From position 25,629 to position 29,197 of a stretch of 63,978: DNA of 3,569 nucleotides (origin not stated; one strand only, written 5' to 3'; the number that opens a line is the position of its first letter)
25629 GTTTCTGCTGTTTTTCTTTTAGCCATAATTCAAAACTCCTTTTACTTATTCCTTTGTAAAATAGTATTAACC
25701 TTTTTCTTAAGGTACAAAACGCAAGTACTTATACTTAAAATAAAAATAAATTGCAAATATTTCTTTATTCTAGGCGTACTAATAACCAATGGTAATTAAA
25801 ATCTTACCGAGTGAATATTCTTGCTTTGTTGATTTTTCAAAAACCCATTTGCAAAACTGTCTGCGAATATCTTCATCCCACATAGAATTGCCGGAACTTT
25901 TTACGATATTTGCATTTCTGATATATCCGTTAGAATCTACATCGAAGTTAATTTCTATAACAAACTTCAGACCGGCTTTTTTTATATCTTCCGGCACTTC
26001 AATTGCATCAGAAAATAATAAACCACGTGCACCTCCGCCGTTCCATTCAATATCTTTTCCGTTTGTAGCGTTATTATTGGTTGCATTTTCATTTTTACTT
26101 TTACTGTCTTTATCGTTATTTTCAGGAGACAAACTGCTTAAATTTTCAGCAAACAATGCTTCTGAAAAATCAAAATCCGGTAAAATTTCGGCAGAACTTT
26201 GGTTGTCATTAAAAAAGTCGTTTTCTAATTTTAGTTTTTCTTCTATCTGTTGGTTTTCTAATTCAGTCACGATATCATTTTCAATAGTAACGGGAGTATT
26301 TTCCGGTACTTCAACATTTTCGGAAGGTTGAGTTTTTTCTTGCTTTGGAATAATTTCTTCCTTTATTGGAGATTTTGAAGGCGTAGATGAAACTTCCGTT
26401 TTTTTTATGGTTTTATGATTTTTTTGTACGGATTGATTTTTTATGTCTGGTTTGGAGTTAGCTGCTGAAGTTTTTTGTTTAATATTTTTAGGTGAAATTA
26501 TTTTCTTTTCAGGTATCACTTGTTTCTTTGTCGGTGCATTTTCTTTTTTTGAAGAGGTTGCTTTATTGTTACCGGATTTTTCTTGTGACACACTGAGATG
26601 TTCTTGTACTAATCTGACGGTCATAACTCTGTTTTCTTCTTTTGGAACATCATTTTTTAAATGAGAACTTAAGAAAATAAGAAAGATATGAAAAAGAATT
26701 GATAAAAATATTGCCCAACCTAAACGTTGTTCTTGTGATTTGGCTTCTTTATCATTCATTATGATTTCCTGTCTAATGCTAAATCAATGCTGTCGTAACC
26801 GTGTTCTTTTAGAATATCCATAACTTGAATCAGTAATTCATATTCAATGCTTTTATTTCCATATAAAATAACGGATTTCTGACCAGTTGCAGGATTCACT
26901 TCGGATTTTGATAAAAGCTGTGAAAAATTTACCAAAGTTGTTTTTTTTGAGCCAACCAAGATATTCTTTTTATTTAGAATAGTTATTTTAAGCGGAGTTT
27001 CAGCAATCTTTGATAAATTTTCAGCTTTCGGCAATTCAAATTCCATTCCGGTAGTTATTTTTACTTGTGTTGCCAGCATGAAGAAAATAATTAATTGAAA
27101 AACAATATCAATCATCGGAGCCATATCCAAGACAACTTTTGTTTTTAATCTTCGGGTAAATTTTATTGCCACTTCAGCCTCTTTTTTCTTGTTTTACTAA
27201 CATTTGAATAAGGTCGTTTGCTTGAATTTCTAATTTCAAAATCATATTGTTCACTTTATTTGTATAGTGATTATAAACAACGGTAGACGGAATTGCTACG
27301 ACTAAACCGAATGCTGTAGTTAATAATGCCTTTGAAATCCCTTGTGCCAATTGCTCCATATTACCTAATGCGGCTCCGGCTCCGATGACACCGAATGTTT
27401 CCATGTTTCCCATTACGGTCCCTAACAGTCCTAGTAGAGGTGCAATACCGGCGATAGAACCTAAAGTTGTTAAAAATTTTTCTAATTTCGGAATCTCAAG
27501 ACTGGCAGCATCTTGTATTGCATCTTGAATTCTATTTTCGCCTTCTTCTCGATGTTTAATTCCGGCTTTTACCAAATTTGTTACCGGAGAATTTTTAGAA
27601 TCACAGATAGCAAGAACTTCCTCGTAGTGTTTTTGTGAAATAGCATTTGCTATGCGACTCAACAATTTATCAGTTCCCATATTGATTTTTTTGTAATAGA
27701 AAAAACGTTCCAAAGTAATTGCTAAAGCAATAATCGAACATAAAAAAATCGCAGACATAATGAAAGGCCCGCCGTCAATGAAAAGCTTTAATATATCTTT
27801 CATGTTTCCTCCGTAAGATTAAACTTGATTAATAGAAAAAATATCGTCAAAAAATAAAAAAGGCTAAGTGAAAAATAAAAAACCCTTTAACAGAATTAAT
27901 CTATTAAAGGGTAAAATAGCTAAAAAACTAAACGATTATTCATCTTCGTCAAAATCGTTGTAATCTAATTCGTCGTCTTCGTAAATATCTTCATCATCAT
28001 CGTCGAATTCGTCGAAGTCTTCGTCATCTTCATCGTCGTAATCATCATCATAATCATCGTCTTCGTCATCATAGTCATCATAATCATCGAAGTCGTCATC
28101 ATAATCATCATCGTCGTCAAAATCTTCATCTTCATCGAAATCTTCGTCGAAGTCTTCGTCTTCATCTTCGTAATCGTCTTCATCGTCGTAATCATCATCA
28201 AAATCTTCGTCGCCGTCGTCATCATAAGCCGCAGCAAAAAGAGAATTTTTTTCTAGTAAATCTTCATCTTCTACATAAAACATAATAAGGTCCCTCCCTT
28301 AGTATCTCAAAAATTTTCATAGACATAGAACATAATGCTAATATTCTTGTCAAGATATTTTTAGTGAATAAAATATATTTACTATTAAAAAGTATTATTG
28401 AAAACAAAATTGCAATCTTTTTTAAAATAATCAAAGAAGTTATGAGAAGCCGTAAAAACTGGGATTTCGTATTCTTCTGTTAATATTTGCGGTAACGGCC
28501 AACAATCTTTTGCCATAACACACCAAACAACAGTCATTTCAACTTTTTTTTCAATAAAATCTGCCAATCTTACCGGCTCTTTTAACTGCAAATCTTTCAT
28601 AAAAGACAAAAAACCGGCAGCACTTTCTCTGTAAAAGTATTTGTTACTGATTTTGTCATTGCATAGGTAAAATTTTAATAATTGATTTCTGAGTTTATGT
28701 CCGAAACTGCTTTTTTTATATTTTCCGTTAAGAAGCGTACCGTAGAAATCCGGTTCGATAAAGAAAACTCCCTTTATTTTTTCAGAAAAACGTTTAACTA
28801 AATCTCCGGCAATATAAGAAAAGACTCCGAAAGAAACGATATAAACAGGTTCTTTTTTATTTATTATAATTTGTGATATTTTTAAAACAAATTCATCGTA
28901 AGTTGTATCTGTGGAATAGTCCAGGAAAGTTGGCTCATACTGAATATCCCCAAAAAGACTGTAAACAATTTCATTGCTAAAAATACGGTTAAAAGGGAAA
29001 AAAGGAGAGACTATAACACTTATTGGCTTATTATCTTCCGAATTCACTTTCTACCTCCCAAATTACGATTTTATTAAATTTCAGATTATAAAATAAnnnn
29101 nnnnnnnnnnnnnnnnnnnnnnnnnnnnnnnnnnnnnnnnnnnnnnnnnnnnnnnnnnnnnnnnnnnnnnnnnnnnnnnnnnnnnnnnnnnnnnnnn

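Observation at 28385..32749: Orphan ACP / ketosynthase / Cys-less KS-like / adenylating ligase / small hydrolase cassette fused onto tpiA-secG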

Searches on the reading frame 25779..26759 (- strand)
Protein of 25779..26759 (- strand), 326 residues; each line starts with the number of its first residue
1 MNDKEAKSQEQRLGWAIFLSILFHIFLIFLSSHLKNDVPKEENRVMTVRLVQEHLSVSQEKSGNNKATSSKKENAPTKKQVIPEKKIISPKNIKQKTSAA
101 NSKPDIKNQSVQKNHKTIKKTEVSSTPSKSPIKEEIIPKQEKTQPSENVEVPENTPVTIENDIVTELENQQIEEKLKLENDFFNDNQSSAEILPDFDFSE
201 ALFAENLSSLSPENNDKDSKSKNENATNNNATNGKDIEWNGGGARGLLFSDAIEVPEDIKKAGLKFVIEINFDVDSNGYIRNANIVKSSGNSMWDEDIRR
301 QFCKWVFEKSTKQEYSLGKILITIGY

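Call 72: search_protein_families(library=ncbifam, proteins=[window:25779-26759:-], max_evalue=0.01)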
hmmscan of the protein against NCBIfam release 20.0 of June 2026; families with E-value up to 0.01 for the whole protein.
window:25779-26759:- (326 aa): 6 families
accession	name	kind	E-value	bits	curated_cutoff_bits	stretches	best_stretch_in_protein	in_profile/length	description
NF008082.0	PRK10819.1-3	equivalog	1.2e-13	51.4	265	2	205-315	120-228/242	TonB system transport protein TonB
NF008084.0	PRK10819.1-5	equivalog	7.6e-08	32.5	315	1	267-310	185-228/249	TonB system transport protein TonB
NF047760.1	LIC10042_TonB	equivalog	2e-06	28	100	1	208-311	48-143/156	LIC_10042 family TonB-like protein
TIGR01352.1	tonB_Cterm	subfamily_domain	2.1e-06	27.9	27.1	1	255-317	3-64/76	TonB family protein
NF033768.1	myxo_SS_tail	domain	0.0018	18.4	40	1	263-313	30-81/92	AgmX/PglI C-terminal domain-containing protein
NF008081.0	PRK10819.1-2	equivalog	0.009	16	377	1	260-311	169-220/240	TonB system transport protein TonB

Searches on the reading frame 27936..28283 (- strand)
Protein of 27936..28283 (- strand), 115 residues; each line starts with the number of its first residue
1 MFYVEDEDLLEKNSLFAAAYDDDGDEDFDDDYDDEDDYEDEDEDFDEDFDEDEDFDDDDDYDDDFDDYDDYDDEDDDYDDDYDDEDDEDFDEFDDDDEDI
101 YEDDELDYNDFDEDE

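Call 3: search_protein_families(library=pfam, proteins=[window:27936-28283:-], max_evalue=1)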
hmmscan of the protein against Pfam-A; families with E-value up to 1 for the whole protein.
window:27936-28283:- (115 aa): 0 families

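Call 72: search_protein_families(library=ncbifam, proteins=[window:27936-28283:-], max_evalue=0.01)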
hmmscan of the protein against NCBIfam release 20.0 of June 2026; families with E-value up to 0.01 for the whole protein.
window:27936-28283:- (115 aa): 0 families
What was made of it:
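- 27936..28283 (-): Hyper-acidic 115-aa protein (about 68% Asp+Glu, with Phe/Tyr interspersed), a co-conserved sixth gene. It has no family hit (calls 3, 72).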

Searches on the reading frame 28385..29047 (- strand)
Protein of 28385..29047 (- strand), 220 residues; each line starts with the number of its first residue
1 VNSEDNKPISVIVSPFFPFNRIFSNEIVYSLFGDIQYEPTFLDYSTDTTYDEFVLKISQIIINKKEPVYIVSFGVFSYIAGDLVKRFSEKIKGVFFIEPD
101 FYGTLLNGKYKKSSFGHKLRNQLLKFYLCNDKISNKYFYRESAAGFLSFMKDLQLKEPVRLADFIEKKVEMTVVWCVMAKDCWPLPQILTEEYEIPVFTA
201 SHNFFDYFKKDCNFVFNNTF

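Call 3: search_protein_families(library=pfam, proteins=[window:28385-29047:-], max_evalue=1)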
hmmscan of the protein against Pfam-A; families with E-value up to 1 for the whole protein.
window:28385-29047:- (220 aa): 1 family
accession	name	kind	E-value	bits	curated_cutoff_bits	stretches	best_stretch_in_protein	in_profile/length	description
PF10230.15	LIDHydrolase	-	0.027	14.7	27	1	28-99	58-118/262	Lipid-droplet associated hydrolase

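Call 4: search_protein_families(library=ncbifam, proteins=[window:28385-29047:-], max_evalue=1)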
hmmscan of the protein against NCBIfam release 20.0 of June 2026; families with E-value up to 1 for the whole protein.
window:28385-29047:- (220 aa): 0 families

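Call 17: search_solved_structures(query=window:28385-29047:-, max_evalue=10, show_alignments=2)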
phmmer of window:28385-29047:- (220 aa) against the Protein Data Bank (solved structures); distinct sequences matched with E-value up to 10: 0.
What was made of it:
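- Tried and rejected: PDB gave no hit at E <= 10 (call 17).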

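Call 18: find_homologous_proteins(query=window:28385-29047:-, max_evalue=0.001)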
Query window:28385-29047:- (220 aa): 10 proteins with E <= 0.001 among 96 candidates.
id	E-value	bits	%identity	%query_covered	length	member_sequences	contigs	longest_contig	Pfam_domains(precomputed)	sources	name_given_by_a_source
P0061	6.6e-144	495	100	100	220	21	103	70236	-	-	-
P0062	1.2e-120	419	85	100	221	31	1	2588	-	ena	-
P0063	3.8e-119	414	82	100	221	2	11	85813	-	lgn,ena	-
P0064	5.9e-118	410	85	100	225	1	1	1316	-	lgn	-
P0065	4.4e-115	401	81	100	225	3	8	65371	-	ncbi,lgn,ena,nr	ncbi:MAG: hypothetical protein J1G30_02545 [Spirochaetales bacterium]|nr:hypothetical protein [Spiro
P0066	2.3e-111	389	79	100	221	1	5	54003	-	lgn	-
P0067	2.1e-59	219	90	52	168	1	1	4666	-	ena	-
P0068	7.4e-57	210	46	99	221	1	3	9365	-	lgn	-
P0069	9.8e-37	145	51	82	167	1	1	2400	-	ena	-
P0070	9.7e-13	66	97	16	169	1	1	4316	-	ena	-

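Call 28: find_homologous_proteins(query=A2, max_evalue=0.001)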
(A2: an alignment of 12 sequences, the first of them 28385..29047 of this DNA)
Query A2 (12 sequences) (220 aa, profile of the alignment): 16 proteins with E <= 0.001 among 6625 candidates.
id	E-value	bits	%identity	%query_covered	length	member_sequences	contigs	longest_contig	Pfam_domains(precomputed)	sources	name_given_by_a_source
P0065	1.9e-81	291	81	100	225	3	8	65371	-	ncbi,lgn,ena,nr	ncbi:MAG: hypothetical protein J1G30_02545 [Spirochaetales bacterium]|nr:hypothetical protein [Spiro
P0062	1.0e-80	289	85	100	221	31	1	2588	-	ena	-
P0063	1.4e-80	288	82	100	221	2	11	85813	-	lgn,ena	-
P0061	1.4e-79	285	100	100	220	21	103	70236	-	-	-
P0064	2.8e-79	284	85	100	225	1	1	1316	-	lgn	-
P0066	9.5e-77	276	79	100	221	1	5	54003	-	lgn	-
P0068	2.2e-72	262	46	99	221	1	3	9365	-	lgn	-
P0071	8.5e-68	247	25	90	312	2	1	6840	-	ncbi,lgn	-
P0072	3.3e-59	218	24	90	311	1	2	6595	-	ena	-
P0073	6.1e-59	218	24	88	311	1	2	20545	-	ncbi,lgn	-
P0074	1.8e-56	209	22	93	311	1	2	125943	-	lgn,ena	-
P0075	8.5e-56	207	20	93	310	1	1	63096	-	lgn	-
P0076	1.1e-35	141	27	74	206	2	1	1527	-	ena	-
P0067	4.3e-34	136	90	52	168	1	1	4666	-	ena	-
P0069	2.4e-17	81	51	82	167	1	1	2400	-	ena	-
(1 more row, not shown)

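Call 37: predict_structure(alignment_id=A3)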
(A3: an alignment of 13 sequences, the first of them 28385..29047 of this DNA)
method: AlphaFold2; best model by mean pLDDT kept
length: 220 residues; sequences in the alignment: 13
mean_pLDDT: 74.4   pTM: 0.79
mean pLDDT of the five models: 74.4, 74.1, 68.0, 67.0, 66.9
residues with pLDDT >= 90: 47; 70-90: 83; 50-70: 76; < 50: 14
segments of 3 or more residues with pLDDT < 50: 1-3, 179-184, 186-188
pLDDT, mean of each block of 10 residues (from residue 1): 66 83 85 87 79 90 94 87 93 88 57 56 70 74 65 65 85 70 47 71 68 56
secondary structure, 60 per line:
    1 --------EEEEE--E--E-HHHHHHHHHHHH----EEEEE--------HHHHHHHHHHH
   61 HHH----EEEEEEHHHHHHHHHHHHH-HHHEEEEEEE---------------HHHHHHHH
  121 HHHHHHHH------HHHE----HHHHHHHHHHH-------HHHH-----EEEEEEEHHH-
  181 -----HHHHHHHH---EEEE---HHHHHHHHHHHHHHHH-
elements in order: E9-13 H21-32 E37-41 H50-63 E68-73 H74-86 E91-97 H113-128 H143-153 H161-164 E170-176 H186-193 E197-200 H204-219

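Call 40: fold_search(model_id=the predicted structure, library=pdb)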
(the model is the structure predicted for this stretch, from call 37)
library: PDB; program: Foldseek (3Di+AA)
matches with E <= 10: 1786; with E <= 0.001: 516
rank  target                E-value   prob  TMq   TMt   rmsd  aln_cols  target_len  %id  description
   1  4o08_B                4.4e-07  1.00  0.57  0.46   7.7       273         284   14  Crystal structure of bacillus megaterium epoxide hydrolase in complex with an inhibitor (released 2014-10-29)
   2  4inz_A                6.8e-07  1.00  0.58  0.47   7.5       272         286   14  The crystal structure of M145A mutant of an epoxide hydrolase from Bacillus megaterium (released 2014-02-12)
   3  6coi_B                1.1e-06  1.00  0.52  0.45  10.8       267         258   12  AtHNL enantioselectivity mutant At-A9-H7 Apo, Y13C,Y121L,P126F,L128W,C131T,A209I with CYANIDE, benzaldehyde, MANDELIC  (released 2019-03-20)
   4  4io0_A                1.3e-06  1.00  0.57  0.46   7.4       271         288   15  Crystal structure of F128A mutant of an epoxide hydrolase from Bacillus megaterium complexed with its product (R)-3-[1 (released 2014-02-12)
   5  3qit_B                2.0e-06  1.00  0.60  0.48   8.4       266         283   11  Thioesterase Domain From Curacin Biosynthetic Pathway (released 2011-03-09)
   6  5ng7_A                2.0e-06  1.00  0.59  0.48   5.8       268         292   10  Novel epoxide hydrolases belonging to the alpha/beta hydrolases superfamily in metagenomes from hot environments (released 2018-05-16)
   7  3qit_A                2.3e-06  1.00  0.57  0.46   8.4       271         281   11  Thioesterase Domain From Curacin Biosynthetic Pathway (released 2011-03-09)
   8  1eb8_A                2.4e-06  1.00  0.53  0.46   9.3       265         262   13  Structure Determinants of Substrate Specificity of Hydroxynitrile Lyase from Manihot esculenta (released 2002-01-01)
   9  5ng7_B                2.8e-06  1.00  0.61  0.49   5.9       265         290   11  Novel epoxide hydrolases belonging to the alpha/beta hydrolases superfamily in metagenomes from hot environments (released 2018-05-16)
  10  3rks_A                2.9e-06  1.00  0.53  0.46  11.5       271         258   12  Crystal Structure of the Manihot esculenta Hydroxynitrile Lyase (MeHNL) K176P mutant (released 2012-06-20)
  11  4nzz_A                3.1e-06  1.00  0.60  0.48   6.0       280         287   13  Crystal structure of epoxide hydrolase from bacillus megaterium (released 2014-10-29)
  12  3dqz_A                3.3e-06  1.00  0.59  0.52   6.8       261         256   14  Structure of the hydroxynitrile lyase from Arabidopsis thaliana (released 2009-07-14)
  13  6coc_B                3.3e-06  1.00  0.60  0.52   6.6       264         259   14  AtHNL enantioselectivity mutant At-A9-H7 Apo, Y13C,Y121L,P126F,L128W,C131T,F179L,A209I with benzaldehyde (released 2019-03-20)
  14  1dwq_B                3.6e-06  1.00  0.60  0.53   6.3       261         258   13  Crystal Structure of Hydroxynitrile Lyase from Manihot esculenta in Complex with Substrates Acetone and Chloroacetone: (released 2000-12-07)
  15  4qla_B                3.8e-06  1.00  0.58  0.37   6.5       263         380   12  Crystal structure of juvenile hormone epoxide hydrolase from the silkworm Bombyx mori (released 2014-09-03)
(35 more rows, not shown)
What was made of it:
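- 28385..29047 (-): Lineage-specific alpha/beta-hydrolase-fold protein without a nucleophile (pseudo-hydrolase). Foldseek hits are alpha/beta hydrolases at E about 1e-6 (calls 37, 40).
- On Alpha/beta-hydrolase thioesterase or esterase (220-aa protein): There are 516 PDB matches at E <= 1e-3, all alpha/beta hydrolases among the 50 listed, with query-normalised TM of about 0.55-0.65 for most of them (calls 37, 40).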

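Call 58: search_protein_representatives(alignment_id=A3)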
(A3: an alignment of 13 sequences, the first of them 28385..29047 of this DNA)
Query: 13 sequences, 283 profile positions. Proteins with E-value up to 0.001 (for the whole library): 33; up to 1e-10: 30; up to 1e-30: 14. The best 33 are listed.
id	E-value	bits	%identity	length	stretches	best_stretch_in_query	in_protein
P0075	1.1e-113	396.1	-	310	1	1-282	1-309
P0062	1.4e-81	290.7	-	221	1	16-279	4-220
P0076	6.0e-77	275.5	-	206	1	1-207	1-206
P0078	1.3e-47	179.2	-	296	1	7-278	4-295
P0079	1.5e-44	169.3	-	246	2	4-178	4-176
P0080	2.6e-40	155.3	-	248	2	5-179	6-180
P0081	7.5e-40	153.8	-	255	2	1-177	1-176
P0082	4.4e-38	148.0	-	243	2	17-176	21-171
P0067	1.5e-37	146.2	-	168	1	16-135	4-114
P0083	1.5e-34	136.4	-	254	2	13-177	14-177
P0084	4.5e-34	134.8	-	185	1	2-171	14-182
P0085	3.2e-33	132.1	-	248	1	17-279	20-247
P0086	7.2e-32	127.6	-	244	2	15-176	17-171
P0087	2.4e-31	125.9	-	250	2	16-164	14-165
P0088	4.3e-30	121.8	-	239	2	11-175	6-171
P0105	5.8e-04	36.1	-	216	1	11-185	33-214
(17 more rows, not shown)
